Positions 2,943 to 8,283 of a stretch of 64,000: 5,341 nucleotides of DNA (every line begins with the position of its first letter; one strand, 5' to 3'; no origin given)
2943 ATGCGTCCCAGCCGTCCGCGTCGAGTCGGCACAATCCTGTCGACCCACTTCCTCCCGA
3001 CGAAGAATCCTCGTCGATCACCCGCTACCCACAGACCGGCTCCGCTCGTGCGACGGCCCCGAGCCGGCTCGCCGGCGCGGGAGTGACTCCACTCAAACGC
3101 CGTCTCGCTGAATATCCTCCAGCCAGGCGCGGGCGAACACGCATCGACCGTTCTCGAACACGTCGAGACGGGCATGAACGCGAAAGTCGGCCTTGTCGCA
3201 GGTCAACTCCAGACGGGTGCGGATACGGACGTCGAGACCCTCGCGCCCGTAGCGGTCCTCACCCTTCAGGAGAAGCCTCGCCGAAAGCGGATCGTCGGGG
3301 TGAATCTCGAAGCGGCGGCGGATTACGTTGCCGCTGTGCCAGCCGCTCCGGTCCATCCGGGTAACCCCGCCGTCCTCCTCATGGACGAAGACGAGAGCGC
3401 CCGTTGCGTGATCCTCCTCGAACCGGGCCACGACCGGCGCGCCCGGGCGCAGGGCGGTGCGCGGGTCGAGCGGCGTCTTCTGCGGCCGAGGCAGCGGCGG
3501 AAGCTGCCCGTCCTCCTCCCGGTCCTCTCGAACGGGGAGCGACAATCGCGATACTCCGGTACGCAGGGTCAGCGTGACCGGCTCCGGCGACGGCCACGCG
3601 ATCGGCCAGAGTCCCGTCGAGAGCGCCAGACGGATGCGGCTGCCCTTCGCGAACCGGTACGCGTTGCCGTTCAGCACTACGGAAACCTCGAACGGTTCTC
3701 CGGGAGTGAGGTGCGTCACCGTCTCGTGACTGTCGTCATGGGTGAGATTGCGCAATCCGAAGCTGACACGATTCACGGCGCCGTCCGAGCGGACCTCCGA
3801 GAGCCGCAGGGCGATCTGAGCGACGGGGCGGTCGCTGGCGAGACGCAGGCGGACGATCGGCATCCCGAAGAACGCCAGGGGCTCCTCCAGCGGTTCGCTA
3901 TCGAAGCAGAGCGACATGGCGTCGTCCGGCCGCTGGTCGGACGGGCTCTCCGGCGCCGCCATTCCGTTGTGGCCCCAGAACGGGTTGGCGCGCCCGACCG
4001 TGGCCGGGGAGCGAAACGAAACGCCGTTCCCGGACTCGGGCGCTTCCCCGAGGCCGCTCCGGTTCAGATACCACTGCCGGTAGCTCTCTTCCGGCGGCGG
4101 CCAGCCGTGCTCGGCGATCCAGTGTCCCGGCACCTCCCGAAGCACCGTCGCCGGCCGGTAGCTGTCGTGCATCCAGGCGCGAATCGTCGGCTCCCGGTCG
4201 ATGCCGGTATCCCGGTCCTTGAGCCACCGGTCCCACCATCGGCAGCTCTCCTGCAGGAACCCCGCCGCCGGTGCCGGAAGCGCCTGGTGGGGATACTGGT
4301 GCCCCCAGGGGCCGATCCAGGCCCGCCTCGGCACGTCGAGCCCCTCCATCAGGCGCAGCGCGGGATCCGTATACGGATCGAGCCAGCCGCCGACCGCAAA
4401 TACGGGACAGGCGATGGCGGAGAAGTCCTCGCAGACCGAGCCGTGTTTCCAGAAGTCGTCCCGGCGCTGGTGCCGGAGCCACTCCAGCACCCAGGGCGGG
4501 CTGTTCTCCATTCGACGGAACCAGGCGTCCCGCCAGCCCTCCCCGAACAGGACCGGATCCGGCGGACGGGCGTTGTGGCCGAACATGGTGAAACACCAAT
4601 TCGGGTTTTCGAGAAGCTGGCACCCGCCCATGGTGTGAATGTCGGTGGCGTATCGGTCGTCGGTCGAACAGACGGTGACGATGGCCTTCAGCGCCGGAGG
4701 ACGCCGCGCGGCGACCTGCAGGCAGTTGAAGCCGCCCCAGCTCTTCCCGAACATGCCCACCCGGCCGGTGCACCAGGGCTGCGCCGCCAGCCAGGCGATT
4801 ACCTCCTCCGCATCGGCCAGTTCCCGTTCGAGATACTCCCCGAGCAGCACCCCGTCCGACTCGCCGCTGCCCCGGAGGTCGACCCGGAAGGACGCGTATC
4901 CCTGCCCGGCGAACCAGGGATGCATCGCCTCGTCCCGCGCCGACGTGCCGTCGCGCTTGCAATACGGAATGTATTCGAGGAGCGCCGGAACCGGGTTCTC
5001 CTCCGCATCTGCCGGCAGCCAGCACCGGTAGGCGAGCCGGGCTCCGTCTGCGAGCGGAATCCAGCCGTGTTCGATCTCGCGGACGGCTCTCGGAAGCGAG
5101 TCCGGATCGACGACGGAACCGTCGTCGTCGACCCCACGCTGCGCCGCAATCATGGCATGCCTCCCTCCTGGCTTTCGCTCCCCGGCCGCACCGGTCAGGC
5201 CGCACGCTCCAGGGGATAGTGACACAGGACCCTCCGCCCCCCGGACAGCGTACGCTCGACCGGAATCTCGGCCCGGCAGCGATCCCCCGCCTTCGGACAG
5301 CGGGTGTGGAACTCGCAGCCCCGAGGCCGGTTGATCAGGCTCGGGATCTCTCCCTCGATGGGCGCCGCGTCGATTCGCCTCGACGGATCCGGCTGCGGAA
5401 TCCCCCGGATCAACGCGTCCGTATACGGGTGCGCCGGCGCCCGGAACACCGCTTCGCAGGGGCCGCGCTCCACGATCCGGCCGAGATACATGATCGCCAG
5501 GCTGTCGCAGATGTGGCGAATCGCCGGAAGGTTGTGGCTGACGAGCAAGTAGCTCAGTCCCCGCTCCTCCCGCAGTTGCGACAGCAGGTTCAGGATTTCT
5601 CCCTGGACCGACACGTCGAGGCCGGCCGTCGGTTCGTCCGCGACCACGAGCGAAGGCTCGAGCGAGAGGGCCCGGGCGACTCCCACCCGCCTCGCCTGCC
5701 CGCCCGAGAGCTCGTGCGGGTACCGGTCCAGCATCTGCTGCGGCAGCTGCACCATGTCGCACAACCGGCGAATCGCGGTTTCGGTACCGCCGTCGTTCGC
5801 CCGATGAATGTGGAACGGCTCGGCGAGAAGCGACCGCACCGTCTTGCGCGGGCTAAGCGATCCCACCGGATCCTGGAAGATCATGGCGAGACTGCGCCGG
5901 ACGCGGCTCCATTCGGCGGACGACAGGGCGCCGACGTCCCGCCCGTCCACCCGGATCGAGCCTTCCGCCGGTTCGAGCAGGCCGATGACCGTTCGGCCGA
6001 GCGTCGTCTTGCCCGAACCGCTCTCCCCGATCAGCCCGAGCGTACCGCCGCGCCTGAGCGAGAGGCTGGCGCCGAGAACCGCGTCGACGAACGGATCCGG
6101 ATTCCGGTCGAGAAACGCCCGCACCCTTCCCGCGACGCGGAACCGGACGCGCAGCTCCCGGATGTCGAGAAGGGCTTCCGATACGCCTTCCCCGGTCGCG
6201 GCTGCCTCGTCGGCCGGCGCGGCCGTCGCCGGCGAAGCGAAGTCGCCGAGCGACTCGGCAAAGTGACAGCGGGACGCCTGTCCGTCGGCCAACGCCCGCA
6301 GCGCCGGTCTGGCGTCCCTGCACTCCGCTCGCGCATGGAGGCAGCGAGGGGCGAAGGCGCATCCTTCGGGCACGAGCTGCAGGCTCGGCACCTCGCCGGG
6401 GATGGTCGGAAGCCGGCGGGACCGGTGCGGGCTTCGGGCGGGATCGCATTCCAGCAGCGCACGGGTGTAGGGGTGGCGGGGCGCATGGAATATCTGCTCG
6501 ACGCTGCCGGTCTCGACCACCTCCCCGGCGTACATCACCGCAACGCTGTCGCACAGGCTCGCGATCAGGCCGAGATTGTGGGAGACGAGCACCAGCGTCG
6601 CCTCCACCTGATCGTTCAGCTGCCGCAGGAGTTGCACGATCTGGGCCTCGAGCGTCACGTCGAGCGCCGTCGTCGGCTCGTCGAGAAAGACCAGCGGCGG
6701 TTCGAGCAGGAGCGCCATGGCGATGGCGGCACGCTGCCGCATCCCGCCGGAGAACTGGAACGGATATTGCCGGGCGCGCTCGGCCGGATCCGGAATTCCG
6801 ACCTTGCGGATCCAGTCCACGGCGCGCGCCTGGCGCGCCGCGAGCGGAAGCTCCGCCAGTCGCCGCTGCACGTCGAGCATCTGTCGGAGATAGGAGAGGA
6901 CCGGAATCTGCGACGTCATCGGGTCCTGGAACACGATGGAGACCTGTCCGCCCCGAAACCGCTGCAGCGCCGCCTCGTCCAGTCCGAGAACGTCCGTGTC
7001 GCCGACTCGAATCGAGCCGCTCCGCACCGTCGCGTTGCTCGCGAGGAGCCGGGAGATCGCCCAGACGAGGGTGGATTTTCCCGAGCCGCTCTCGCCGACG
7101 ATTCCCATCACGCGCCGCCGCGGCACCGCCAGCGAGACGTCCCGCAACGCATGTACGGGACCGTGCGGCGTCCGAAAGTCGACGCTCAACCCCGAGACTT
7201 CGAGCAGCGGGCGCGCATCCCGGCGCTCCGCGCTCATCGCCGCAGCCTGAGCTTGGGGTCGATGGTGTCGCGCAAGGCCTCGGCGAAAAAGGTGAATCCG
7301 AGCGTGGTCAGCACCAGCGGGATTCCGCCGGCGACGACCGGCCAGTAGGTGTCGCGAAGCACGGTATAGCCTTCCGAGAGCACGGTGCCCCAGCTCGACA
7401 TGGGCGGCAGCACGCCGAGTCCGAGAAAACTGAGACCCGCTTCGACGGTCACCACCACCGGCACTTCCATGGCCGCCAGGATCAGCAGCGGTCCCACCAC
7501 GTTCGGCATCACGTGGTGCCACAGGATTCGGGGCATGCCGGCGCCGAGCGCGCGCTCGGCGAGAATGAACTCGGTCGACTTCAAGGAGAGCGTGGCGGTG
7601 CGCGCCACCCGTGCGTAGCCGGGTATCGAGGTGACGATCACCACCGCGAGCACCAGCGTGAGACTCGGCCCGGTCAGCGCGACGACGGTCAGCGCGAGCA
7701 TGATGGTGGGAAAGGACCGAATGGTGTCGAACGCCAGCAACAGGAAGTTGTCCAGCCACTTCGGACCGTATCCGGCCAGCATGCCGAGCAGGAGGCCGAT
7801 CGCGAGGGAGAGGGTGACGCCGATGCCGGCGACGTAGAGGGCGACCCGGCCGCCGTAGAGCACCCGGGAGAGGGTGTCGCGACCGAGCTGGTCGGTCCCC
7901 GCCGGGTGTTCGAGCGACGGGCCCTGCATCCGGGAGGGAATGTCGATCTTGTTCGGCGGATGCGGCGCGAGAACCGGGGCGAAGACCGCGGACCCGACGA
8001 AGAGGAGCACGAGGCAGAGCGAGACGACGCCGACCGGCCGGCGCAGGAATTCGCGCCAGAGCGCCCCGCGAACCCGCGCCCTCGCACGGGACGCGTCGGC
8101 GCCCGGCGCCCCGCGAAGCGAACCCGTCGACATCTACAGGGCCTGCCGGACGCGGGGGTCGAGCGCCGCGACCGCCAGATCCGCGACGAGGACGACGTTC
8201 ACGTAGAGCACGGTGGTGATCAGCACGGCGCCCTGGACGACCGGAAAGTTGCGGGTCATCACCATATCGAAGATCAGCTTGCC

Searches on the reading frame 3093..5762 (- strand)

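Call 32: search_protein_families(library=pfam, proteins=[window:3093-5762:-], max_evalue=0.001)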
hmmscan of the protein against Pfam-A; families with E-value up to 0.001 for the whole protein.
window:3093-5762:- (889 aa): 5 families
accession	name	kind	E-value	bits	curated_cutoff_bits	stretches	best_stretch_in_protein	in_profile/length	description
PF02129.25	Peptidase_S15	-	2.5e-64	218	23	1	239-490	1-262/262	X-Pro dipeptidyl-peptidase (S15 family)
PF08530.16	PepX_C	-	7.5e-38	131.1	22.5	1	520-735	2-197/217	X-Pro dipeptidyl-peptidase C-terminal non-catalytic domain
PF12146.15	Hydrolase_4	-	4.9e-08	33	27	1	280-365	23-108/239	Serine aminopeptidase, S33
PF00561.26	Abhydrolase_1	-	5.9e-08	33.1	25.8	1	285-378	24-112/245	alpha/beta hydrolase fold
PF00326.27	Peptidase_S9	-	3e-06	27.3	22.6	1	282-377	8-108/213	Prolyl oligopeptidase family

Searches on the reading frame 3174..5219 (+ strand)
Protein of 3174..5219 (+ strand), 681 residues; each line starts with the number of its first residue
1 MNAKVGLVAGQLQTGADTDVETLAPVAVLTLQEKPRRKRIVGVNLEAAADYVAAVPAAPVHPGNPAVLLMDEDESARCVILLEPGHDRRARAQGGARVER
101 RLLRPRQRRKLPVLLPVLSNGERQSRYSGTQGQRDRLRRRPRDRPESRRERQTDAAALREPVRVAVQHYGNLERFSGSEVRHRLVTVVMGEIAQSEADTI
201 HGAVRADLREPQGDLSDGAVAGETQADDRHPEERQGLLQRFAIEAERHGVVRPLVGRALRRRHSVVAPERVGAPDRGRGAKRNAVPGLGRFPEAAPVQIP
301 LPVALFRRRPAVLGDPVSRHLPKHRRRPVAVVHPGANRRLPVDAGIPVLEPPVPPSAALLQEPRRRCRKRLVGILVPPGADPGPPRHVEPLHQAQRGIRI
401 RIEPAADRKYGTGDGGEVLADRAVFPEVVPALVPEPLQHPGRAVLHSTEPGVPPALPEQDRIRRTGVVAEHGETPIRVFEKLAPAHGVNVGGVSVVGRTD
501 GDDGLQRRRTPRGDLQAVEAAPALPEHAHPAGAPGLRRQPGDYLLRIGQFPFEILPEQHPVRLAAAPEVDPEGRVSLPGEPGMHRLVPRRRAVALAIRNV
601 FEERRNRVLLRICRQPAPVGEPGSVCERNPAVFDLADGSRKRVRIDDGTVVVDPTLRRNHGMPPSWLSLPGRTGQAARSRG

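Call 9: find_encoding_contigs(protein=window:3174-5219:+, flank=10000, max_places=6)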
Protein window:3174-5219:+ (681 aa): no gene with exactly this product is on record in the collection.

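Call 30: search_protein_families(library=pfam, proteins=[window:3174-5219:+], max_evalue=0.001)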
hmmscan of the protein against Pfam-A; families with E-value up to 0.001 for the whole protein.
window:3174-5219:+ (681 aa): 0 families

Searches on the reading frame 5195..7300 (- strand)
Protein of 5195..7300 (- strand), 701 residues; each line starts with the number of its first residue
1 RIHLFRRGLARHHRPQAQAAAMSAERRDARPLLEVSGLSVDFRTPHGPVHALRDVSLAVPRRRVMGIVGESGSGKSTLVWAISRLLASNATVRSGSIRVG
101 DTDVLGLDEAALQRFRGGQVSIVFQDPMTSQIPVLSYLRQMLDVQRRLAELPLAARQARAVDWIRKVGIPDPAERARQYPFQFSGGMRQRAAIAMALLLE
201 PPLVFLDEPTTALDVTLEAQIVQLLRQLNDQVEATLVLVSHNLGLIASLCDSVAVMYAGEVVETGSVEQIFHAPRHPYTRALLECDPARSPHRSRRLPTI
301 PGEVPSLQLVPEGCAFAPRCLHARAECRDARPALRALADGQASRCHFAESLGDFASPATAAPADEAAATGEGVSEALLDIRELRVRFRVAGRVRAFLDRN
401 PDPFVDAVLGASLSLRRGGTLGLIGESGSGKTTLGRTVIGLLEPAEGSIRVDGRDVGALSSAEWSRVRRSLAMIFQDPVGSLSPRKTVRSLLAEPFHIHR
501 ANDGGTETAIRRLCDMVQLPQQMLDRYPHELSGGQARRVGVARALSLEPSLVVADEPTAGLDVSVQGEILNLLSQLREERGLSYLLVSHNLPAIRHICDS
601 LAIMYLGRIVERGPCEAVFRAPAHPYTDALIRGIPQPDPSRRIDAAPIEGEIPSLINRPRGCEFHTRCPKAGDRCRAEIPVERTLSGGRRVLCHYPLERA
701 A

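Call 32: search_protein_families(library=pfam, proteins=[window:5195-7300:-], max_evalue=0.001)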
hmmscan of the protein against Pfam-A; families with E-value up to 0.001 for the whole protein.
window:5195-7300:- (701 aa): 13 families
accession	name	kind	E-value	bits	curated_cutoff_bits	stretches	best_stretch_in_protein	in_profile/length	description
PF00005.33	ABC_tran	-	1.3e-57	194.7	25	2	411-559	4-137/137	ABC transporter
PF08352.17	oligo_HPY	-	4.9e-39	133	27.1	2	262-327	1-65/65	Oligopeptide/dipeptide transporter, C-terminal region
PF13304.12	AAA_21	-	6.2e-15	56.5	27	1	178-246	233-303/304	AAA domain, putative AbiEii toxin, Type IV TA system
PF13555.12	AAA_29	-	8.7e-10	38.6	27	1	57-92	17-52/61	P-loop containing region of AAA domain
PF02463.25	SMC_N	-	5.1e-09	36.3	40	1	62-247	24-203/220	RecF/RecN/SMC N terminal domain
PF13401.12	AAA_22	-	7.5e-08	33.2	27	0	419-494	6-77/130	AAA domain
PF13191.12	AAA_16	-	6.6e-06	27.2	32.6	1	60-230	24-161/167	AAA ATPase domain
PF05729.18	NACHT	-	0.00011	22.6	26.7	0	63-89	1-27/167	NACHT domain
PF13476.12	AAA_23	-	0.00024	22.2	27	0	64-87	21-44/201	AAA domain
PF03205.20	MobB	-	0.0006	20.2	26.6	0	421-444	2-25/133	Molybdopterin guanine dinucleotide synthesis protein B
PF25199.1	nSTAND_NTPase5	-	0.00085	19.6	34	0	60-126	39-104/145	Novel STAND NTPase 5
PF20720.3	nSTAND3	-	0.0009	19.4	27.2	0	58-88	13-43/155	Novel STAND NTPase 3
PF19993.5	DO-GTPase2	-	0.00097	19.3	27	0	63-129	1-66/226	Double-GTPase 2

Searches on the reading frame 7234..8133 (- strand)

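Call 30: search_protein_families(library=pfam, proteins=[window:7234-8133:-], max_evalue=0.001)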
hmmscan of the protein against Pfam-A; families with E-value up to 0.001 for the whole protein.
window:7234-8133:- (299 aa): 2 families
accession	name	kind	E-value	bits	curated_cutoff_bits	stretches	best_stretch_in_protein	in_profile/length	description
PF00528.27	BPD_transp_1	-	1.1e-25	90.9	26.4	1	113-296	1-183/184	Binding-protein-dependent transport system inner membrane component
PF12911.12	OppC_N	-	2.7e-11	43.6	23.9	1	26-72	7-53/53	N-terminal TM domain of oligopeptide transport permease C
